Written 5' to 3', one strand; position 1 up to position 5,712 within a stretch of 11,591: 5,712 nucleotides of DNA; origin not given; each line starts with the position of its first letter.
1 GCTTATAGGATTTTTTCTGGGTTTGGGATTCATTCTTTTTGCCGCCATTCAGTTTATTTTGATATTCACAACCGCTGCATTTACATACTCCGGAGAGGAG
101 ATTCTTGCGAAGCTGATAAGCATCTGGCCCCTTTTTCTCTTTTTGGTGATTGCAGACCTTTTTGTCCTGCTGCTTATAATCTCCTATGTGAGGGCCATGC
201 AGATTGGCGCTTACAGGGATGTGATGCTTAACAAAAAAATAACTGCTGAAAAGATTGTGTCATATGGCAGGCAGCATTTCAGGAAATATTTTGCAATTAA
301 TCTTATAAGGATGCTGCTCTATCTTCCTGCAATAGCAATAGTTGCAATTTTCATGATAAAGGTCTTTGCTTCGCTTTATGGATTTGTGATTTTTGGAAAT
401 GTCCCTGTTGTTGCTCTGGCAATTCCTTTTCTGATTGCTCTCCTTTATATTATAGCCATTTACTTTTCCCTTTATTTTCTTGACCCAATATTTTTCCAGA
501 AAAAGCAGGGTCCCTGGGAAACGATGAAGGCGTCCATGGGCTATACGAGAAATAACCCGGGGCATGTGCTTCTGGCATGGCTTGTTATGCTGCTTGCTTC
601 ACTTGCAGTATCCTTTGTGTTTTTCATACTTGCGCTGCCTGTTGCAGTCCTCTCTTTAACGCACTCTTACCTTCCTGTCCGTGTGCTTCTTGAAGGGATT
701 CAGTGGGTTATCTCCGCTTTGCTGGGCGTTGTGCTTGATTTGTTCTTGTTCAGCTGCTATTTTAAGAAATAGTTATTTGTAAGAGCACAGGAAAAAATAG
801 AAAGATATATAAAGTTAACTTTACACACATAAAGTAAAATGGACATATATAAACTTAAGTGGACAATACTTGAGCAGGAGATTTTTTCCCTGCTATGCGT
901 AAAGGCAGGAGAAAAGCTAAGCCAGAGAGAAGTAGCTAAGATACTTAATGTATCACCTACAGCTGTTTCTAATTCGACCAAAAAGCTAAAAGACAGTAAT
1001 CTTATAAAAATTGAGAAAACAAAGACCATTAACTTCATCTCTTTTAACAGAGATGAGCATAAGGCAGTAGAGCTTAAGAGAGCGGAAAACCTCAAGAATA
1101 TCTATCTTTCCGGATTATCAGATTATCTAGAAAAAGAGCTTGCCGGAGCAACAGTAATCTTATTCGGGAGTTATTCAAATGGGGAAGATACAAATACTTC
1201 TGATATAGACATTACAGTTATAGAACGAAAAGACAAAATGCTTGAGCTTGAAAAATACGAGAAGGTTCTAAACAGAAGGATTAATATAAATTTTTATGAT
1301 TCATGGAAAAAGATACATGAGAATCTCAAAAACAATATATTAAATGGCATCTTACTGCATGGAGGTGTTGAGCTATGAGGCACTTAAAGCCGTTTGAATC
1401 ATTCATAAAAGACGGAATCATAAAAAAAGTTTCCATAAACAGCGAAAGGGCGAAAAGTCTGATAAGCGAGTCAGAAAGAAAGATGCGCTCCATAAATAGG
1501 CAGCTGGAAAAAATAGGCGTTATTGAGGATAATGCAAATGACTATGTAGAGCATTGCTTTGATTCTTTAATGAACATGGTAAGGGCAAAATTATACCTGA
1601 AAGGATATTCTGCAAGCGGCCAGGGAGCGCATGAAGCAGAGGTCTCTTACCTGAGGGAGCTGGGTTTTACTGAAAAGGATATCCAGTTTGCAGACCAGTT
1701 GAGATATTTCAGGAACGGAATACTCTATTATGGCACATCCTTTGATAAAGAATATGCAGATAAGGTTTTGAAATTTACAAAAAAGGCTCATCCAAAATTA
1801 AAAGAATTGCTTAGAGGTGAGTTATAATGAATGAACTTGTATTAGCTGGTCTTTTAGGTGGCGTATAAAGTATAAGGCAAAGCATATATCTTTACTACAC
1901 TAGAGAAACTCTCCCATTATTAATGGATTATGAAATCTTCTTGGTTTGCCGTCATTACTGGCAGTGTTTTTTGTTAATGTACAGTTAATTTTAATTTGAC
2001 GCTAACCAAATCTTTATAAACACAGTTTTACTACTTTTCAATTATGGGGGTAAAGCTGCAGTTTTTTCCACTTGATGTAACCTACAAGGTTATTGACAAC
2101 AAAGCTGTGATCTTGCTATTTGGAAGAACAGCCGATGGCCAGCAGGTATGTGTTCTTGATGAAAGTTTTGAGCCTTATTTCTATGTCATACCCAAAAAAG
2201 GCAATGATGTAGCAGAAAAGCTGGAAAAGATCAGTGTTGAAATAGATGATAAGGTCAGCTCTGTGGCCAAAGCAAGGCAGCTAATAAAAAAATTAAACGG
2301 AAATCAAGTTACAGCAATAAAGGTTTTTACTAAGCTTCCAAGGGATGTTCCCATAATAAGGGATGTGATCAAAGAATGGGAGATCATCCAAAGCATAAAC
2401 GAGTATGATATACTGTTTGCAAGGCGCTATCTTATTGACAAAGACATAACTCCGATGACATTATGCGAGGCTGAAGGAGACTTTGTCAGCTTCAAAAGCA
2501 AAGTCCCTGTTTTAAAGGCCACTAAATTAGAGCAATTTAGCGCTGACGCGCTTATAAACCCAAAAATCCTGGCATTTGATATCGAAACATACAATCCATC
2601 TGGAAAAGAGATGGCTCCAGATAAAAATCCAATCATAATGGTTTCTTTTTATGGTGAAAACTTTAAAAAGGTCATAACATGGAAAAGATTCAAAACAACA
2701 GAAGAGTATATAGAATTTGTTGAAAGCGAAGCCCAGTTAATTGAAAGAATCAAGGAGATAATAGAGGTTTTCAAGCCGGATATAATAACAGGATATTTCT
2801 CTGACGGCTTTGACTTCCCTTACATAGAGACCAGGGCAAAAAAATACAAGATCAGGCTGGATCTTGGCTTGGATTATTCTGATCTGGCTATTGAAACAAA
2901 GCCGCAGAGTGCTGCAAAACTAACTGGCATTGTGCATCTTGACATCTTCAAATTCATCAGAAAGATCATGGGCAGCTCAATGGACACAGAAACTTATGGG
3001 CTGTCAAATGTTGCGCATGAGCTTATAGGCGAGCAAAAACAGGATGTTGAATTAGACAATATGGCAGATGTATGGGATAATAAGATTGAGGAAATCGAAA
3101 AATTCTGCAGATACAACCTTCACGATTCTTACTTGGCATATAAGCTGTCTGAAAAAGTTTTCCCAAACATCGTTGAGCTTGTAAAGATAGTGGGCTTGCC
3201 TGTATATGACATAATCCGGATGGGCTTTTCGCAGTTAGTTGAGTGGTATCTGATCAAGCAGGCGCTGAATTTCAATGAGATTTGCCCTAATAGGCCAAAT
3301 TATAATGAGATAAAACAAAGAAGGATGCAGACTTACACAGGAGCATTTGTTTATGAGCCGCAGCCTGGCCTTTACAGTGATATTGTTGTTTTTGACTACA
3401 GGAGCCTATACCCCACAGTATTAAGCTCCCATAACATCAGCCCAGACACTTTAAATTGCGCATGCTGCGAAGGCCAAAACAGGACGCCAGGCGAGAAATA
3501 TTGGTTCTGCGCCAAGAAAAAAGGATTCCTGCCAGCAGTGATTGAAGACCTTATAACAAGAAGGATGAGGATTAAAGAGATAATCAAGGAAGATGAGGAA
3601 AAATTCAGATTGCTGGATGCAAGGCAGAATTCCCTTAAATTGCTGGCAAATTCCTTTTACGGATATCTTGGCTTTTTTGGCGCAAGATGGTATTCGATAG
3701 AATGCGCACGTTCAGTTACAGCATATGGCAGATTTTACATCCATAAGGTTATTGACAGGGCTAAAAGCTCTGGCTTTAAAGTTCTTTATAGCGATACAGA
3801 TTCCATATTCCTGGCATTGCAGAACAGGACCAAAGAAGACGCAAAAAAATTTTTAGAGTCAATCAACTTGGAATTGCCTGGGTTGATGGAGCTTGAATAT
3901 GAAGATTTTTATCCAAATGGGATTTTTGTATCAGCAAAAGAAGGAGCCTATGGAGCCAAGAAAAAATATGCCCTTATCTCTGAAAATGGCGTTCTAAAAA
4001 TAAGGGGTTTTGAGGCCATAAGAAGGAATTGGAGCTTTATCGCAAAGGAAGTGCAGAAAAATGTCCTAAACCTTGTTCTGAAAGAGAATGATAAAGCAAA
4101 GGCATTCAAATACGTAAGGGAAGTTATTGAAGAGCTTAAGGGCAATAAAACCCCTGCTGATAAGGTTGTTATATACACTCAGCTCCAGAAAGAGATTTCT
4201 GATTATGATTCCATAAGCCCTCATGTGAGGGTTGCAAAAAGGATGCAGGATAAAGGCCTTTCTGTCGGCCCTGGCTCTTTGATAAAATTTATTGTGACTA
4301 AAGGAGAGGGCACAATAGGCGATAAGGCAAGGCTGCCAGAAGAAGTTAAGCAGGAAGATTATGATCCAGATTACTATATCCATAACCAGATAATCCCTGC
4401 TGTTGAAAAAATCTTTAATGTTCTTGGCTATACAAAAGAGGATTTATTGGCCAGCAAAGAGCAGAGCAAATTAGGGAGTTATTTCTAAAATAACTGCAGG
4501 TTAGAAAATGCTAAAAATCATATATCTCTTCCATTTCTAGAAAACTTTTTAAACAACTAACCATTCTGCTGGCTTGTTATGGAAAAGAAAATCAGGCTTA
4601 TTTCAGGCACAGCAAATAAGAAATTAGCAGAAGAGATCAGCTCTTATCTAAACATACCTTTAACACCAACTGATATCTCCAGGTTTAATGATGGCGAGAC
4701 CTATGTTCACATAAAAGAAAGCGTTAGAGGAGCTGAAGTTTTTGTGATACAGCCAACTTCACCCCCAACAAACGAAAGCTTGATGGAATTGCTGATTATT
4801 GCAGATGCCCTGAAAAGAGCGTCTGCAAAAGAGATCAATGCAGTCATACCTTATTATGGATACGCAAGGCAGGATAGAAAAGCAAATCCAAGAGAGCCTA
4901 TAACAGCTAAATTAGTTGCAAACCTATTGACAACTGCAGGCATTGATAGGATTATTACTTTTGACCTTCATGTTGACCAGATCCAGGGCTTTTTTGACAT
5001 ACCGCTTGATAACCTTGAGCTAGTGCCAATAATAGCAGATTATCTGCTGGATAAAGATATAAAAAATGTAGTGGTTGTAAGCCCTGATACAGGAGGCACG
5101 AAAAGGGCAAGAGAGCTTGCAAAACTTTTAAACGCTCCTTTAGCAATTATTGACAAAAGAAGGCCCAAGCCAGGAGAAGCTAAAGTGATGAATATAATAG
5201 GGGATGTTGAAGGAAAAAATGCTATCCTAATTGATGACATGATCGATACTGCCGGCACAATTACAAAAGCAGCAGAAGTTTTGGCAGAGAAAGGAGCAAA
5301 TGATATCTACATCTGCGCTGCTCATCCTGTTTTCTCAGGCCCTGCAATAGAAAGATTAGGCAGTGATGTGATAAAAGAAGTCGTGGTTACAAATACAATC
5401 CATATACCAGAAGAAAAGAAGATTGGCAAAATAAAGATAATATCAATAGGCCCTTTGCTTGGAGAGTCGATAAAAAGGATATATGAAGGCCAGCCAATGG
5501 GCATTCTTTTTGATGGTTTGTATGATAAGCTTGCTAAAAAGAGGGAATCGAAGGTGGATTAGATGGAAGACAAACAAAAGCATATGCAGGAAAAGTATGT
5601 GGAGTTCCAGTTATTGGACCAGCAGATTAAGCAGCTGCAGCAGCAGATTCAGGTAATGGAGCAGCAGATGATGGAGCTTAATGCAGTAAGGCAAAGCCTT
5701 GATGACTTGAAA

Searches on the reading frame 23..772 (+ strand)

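Call 4: search_protein_families(library=pfam, proteins=[window:23-772:+], max_evalue=0.01)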
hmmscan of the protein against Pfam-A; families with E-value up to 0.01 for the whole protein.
window:23-772:+ (249 aa): 1 family
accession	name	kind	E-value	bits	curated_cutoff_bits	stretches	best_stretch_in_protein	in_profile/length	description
PF24400.1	DUF7544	-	0.0076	16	27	0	35-240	65-267/302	Family of unknown function (DUF7544)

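Call 7: search_protein_families(library=ncbifam, proteins=[window:23-772:+], max_evalue=0.1)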
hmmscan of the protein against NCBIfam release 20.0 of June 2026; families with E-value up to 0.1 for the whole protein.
window:23-772:+ (249 aa): 0 families

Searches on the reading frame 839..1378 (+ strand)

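Call 4: search_protein_families(library=pfam, proteins=[window:839-1378:+], max_evalue=0.01)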
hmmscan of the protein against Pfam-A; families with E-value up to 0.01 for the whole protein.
window:839-1378:+ (179 aa): 16 families
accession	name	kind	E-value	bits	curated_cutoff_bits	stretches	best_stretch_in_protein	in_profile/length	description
PF01909.29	NTP_transf_2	-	3.7e-09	37.3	21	1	93-169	4-88/93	Nucleotidyltransferase domain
PF18765.7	Polbeta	-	7.3e-09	36.1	26.9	1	94-173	4-87/93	Polymerase beta, Nucleotidyltransferase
PF13412.12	HTH_24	-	2.3e-06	27.5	21.9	1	24-57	15-48/48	Winged helix-turn-helix DNA-binding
PF12802.13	MarR_2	-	1.5e-05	25.5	27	1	24-60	18-54/61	MarR family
PF00392.27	GntR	-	1.8e-05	24.8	27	1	21-60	18-58/64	Bacterial regulatory proteins, gntR family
PF22600.2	MTPAP-like_central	-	2.3e-05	25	27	1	83-142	19-78/139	Poly(A) RNA polymerase, mitochondrial-like, central palm domain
PF01047.28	MarR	-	2.7e-05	24.4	24.6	1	14-57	5-48/59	MarR family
PF17007.11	HTH_micro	-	7e-05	22.3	27.3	1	15-83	96-164/454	HTH-like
PF01325.25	Fe_dep_repress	-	0.00026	21.6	26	1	26-62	22-58/60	Iron dependent repressor, N-terminal DNA binding domain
PF13545.12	HTH_Crp_2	-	0.00034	20.9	27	1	26-60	22-56/70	Crp-like helix-turn-helix domain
PF08279.18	HTH_11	-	0.001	19.3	25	1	22-62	11-50/55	HTH domain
PF01978.25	TrmB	-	0.0029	17.9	25.6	1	24-63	20-59/68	Sugar-specific transcriptional regulator TrmB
PF01022.26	HTH_5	-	0.003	17.8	22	1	25-57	14-46/47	Bacterial regulatory protein, arsR family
PF17346.7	DUF5376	-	0.0037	17.9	25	1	86-153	59-126/136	Family of unknown function (DUF5376)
PF01381.28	HTH_3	-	0.0051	17.3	23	0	26-45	9-28/55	Helix-turn-helix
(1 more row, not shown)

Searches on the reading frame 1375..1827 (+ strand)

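Call 4: search_protein_families(library=pfam, proteins=[window:1375-1827:+], max_evalue=0.01)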
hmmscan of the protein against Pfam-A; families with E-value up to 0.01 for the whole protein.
window:1375-1827:+ (150 aa): 0 families

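Call 7: search_protein_families(library=ncbifam, proteins=[window:1375-1827:+], max_evalue=0.1)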
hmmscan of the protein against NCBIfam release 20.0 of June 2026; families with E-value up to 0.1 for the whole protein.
window:1375-1827:+ (150 aa): 1 family
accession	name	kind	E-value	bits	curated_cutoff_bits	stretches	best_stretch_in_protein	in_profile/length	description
TIGR01514.1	NAPRTase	equivalog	0.053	12.5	269.55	1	87-149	49-111/399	nicotinate phosphoribosyltransferase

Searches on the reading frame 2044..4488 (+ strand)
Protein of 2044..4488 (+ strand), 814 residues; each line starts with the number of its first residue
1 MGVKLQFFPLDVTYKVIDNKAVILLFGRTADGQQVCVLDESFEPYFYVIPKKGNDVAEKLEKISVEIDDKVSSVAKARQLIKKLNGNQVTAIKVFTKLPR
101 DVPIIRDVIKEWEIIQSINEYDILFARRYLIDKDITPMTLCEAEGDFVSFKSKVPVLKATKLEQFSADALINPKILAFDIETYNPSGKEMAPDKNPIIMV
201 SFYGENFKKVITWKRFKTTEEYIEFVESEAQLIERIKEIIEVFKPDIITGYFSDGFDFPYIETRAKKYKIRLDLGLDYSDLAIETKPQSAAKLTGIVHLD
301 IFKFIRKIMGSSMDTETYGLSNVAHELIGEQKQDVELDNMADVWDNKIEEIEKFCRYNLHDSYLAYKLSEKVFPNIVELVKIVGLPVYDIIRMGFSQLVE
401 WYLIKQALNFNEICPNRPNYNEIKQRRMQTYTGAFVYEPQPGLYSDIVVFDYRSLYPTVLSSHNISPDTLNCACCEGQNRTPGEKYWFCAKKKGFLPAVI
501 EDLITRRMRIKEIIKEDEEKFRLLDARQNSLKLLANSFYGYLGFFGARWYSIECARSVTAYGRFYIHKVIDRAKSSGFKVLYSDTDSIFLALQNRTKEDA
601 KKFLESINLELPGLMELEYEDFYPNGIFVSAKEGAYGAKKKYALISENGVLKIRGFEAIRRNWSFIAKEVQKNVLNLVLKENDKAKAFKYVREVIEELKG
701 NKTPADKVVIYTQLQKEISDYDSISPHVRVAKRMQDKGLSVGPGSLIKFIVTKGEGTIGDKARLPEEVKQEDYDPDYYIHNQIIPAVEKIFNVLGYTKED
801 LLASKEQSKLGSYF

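Call 4: search_protein_families(library=pfam, proteins=[window:2044-4488:+], max_evalue=0.01)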
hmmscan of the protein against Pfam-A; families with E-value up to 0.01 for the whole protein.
window:2044-4488:+ (814 aa): 4 families
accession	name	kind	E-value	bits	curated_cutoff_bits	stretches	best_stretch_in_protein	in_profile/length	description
PF00136.26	DNA_pol_B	-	4.1e-66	224.1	23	1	390-793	6-452/453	DNA polymerase family B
PF03104.25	DNA_pol_B_exo1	-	7.1e-29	101.3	23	1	118-323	3-242/242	DNA polymerase family B, exonuclease domain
PF10108.15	DNA_pol_B_exo2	-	9.4e-06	25.9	24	1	227-366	35-170/213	Predicted 3'-5' exonuclease related to the exonuclease domain of PolB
PF13482.12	RNase_H_2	-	1.7e-05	25.2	22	1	178-361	3-153/165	RNase_H superfamily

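Call 79: find_encoding_contigs(protein=window:2044-4488:+, flank=10000, max_places=3)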
Protein window:2044-4488:+ (814 aa): no gene with exactly this product is on record in the collection.

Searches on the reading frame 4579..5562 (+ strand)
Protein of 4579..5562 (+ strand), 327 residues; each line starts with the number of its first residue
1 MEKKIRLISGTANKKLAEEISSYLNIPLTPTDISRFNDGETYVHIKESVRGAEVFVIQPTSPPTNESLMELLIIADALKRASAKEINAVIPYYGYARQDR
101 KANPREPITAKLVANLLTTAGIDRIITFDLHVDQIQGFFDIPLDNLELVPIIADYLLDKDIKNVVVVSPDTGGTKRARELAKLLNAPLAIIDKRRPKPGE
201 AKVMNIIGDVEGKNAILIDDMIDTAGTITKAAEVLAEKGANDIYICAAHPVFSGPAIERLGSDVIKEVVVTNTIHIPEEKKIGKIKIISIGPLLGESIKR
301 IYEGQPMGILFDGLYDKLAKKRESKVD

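Call 4: search_protein_families(library=pfam, proteins=[window:4579-5562:+], max_evalue=0.01)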
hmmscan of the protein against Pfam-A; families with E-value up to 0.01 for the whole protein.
window:4579-5562:+ (327 aa): 4 families
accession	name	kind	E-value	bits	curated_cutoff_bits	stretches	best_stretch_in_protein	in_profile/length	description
PF13793.12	Pribosyltran_N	-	2.8e-54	182.4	25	1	5-121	1-117/117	N-terminal domain of ribose phosphate pyrophosphokinase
PF14572.12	Pribosyl_synth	-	8.2e-32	111.1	27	1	201-311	72-183/184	Phosphoribosyl synthetase-associated domain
PF00156.33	Pribosyltran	-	2.9e-20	72.6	26.3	1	152-249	19-124/158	Phosphoribosyl transferase domain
PF14681.12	UPRTase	-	0.00018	21.5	27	1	206-274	114-182/206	Uracil phosphoribosyltransferase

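Call 80: find_encoding_contigs(protein=window:4579-5562:+, flank=10000, max_places=5)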
Protein window:4579-5562:+ (327 aa): 6 contigs read that carry it; 5 places shown.
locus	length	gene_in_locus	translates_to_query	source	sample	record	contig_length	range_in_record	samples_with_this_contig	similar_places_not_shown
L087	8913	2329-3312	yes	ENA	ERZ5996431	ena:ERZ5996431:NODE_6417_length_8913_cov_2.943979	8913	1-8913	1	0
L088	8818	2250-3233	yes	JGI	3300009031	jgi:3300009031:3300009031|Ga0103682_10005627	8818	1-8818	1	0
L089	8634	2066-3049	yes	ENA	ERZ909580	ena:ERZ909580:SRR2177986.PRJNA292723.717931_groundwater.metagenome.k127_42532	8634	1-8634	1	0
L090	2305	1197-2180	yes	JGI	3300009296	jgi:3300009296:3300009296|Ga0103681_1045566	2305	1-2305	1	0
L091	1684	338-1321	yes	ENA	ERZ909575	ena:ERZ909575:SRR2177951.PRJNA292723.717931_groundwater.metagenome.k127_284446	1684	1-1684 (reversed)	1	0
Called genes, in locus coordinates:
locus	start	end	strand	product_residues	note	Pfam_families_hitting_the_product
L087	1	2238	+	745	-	?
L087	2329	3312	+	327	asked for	PF13793:Pribosyltran_N, PF00156:Pribosyltran, PF14572:Pribosyl_synth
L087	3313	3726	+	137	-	PF02996:Prefoldin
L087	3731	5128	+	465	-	PF02881:SRP54_N, PF13401:AAA_22 (faint), PF13604:AAA_30 (weak), PF00448:SRP54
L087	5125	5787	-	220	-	PF00270:DEAD, PF04851:ResIII, PF22527:DEXQc_Suv3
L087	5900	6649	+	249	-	-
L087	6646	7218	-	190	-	PF00827:Ribosomal_L15e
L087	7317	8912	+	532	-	?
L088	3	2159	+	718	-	?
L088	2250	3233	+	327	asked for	PF13793:Pribosyltran_N, PF00156:Pribosyltran, PF14572:Pribosyl_synth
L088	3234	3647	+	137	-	PF02996:Prefoldin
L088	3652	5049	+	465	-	PF02881:SRP54_N, PF13401:AAA_22 (faint), PF13604:AAA_30 (weak), PF00448:SRP54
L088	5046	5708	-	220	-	PF00270:DEAD, PF04851:ResIII, PF22527:DEXQc_Suv3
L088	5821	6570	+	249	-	-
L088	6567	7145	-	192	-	PF00827:Ribosomal_L15e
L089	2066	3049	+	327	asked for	PF13793:Pribosyltran_N, PF00156:Pribosyltran, PF14572:Pribosyl_synth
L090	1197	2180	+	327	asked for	PF13793:Pribosyltran_N, PF00156:Pribosyltran, PF14572:Pribosyl_synth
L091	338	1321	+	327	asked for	PF13793:Pribosyltran_N, PF00156:Pribosyltran, PF14572:Pribosyl_synth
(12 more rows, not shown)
